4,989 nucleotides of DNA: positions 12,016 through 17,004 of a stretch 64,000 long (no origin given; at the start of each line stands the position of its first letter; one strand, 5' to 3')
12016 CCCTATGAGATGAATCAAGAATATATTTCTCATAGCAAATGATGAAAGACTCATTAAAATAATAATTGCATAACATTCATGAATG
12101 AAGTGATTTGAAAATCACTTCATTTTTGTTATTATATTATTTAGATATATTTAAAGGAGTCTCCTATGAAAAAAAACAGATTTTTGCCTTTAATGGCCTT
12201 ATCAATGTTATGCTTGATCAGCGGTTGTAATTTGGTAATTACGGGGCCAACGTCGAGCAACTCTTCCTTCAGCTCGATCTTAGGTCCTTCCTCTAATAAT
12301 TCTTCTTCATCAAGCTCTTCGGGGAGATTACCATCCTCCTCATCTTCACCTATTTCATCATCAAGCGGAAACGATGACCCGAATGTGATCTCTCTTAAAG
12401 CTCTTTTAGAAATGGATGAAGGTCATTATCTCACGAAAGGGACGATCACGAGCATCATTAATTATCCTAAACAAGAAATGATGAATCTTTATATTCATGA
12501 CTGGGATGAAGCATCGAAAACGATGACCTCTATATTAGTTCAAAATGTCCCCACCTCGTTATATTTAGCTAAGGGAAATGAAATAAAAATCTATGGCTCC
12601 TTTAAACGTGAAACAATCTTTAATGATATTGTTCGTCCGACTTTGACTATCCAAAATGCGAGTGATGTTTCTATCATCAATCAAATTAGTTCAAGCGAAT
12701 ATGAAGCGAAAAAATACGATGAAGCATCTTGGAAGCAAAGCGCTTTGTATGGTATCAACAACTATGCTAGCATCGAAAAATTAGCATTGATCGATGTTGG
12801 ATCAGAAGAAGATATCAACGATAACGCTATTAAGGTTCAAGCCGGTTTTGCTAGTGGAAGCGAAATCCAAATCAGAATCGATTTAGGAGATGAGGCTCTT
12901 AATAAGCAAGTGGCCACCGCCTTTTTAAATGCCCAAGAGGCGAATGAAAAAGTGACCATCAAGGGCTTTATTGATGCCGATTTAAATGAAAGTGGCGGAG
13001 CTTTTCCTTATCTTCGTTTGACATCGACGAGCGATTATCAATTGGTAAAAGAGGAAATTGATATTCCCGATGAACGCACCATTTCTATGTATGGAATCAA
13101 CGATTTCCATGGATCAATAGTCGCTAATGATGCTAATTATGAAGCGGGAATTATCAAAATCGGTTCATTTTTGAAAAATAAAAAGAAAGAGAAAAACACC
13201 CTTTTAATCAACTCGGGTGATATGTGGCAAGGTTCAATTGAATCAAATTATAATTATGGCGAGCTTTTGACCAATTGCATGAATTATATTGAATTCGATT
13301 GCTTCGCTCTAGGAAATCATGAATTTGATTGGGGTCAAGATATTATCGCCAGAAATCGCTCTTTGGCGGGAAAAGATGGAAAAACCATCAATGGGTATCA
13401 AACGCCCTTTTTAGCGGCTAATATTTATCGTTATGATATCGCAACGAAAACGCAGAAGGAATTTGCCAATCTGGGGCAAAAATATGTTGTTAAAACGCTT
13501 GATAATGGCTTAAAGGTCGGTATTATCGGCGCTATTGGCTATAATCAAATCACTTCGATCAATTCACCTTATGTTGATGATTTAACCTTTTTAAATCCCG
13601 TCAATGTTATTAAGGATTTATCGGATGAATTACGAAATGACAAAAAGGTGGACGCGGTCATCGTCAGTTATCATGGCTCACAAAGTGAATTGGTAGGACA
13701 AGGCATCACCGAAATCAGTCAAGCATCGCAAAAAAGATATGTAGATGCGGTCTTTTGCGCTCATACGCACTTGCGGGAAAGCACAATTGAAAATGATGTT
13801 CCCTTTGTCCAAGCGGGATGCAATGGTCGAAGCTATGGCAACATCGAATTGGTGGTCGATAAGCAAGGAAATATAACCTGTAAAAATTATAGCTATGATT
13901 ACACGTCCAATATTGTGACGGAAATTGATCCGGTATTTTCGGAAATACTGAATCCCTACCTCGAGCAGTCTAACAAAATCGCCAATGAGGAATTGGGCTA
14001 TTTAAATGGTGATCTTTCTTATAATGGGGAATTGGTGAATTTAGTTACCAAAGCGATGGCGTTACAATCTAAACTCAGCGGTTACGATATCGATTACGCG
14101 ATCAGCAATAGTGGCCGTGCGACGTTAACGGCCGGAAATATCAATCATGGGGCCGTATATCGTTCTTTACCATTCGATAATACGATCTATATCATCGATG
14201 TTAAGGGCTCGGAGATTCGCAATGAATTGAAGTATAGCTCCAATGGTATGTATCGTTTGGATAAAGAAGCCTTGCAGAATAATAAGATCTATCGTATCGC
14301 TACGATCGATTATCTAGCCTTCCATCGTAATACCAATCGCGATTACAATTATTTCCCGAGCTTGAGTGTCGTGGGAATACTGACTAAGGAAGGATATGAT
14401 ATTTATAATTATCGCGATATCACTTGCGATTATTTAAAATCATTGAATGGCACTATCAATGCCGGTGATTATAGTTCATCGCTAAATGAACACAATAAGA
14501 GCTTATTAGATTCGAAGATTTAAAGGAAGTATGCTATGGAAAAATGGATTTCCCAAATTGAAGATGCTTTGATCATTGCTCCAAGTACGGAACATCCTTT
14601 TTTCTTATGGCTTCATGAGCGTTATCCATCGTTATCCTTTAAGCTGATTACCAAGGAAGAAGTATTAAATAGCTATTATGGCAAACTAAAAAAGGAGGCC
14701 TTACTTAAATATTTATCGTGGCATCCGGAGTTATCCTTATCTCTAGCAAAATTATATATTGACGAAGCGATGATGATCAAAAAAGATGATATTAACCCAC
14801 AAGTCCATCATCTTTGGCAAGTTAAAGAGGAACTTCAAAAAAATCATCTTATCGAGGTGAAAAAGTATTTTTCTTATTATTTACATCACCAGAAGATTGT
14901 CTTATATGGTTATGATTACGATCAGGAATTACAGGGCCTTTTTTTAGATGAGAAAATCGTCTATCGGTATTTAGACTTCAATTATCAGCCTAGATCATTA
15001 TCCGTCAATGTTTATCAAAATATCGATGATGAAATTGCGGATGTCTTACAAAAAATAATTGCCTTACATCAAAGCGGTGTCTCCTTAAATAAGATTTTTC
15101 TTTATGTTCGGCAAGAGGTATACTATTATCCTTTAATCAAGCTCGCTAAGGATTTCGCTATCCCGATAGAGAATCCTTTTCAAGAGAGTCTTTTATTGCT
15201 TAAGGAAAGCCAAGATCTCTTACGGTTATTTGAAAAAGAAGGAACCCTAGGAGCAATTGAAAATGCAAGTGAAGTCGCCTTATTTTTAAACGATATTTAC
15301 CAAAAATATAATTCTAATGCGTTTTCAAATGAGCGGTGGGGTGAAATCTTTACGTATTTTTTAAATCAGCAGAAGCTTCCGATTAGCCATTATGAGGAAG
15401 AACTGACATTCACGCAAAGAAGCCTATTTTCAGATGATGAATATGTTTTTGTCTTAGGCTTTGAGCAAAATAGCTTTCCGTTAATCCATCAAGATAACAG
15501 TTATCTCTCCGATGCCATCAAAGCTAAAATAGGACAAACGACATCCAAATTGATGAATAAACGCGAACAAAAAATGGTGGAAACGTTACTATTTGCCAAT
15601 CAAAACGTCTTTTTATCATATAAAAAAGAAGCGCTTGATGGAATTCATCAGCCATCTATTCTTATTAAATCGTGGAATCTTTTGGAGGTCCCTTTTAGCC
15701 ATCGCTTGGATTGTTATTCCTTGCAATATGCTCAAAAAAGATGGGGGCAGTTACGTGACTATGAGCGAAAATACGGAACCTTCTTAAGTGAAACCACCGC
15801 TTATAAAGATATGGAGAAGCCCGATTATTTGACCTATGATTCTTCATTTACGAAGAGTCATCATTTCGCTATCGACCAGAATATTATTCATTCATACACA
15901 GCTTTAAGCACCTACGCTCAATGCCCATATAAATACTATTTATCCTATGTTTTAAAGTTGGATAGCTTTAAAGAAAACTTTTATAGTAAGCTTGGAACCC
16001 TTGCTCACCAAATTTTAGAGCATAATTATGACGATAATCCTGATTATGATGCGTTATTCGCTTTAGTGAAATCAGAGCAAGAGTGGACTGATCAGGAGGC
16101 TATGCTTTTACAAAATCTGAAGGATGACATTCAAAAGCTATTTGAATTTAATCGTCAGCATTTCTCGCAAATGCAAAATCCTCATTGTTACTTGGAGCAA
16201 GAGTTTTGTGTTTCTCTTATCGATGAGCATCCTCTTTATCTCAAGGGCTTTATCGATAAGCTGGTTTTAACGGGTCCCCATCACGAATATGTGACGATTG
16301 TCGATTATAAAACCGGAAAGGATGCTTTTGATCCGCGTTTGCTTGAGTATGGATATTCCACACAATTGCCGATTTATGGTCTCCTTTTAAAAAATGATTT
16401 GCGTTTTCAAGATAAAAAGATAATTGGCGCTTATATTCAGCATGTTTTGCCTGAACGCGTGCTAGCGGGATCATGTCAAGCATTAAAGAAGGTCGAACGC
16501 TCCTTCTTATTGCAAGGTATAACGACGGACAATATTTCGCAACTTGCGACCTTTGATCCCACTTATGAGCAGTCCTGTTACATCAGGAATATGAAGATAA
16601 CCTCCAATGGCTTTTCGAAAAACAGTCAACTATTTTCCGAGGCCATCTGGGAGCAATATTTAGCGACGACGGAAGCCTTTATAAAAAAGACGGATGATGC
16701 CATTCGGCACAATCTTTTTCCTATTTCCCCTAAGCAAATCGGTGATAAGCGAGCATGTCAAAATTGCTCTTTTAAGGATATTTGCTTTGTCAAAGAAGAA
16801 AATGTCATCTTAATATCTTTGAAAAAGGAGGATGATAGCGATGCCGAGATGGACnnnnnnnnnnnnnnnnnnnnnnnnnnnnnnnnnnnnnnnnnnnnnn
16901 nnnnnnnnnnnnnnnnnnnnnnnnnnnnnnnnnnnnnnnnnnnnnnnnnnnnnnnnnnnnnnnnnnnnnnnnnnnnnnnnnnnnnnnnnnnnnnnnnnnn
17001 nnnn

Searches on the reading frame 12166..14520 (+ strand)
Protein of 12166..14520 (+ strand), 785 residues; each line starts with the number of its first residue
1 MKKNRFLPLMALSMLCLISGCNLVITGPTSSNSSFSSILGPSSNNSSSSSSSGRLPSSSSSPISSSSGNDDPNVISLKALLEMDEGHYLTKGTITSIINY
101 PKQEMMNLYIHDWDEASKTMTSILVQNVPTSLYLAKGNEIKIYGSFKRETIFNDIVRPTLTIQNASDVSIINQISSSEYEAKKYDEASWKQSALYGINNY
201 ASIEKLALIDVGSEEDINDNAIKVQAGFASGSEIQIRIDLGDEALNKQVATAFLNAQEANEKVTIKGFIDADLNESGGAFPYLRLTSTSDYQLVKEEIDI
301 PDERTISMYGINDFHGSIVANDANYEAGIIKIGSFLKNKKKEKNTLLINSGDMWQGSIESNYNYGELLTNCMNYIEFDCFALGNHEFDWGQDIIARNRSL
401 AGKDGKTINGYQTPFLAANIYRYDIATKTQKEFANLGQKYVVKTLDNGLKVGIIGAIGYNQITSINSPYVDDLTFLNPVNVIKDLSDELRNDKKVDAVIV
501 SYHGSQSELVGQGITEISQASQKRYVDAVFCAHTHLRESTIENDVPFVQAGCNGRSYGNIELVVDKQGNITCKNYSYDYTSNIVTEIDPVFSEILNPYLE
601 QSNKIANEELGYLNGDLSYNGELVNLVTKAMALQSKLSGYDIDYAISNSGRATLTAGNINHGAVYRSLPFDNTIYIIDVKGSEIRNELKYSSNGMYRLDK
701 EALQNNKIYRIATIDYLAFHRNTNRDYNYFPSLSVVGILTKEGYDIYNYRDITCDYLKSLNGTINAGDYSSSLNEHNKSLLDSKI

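Call 75: search_protein_families(library=pfam, proteins=[window:12166-14520:+], max_evalue=0.00001)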
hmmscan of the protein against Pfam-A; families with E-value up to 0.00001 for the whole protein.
window:12166-14520:+ (785 aa): 2 families
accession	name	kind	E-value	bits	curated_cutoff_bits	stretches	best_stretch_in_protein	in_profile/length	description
PF02872.23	5_nucleotid_C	-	2.8e-11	44.2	23.6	1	621-689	22-87/158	5'-nucleotidase, C-terminal domain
PF00149.33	Metallophos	-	2.8e-08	34.8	21.5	1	311-535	6-189/191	Calcineurin-like phosphoesterase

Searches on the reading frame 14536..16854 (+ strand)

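Call 75: search_protein_families(library=pfam, proteins=[window:14536-16854:+], max_evalue=0.00001)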
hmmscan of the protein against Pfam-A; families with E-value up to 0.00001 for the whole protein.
window:14536-16854:+ (773 aa): 1 family
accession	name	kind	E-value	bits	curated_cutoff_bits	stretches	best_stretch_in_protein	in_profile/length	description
PF12705.13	PDDEXK_1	-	4.3e-28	99.3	22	1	453-750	3-246/247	PD-(D/E)XK nuclease superfamily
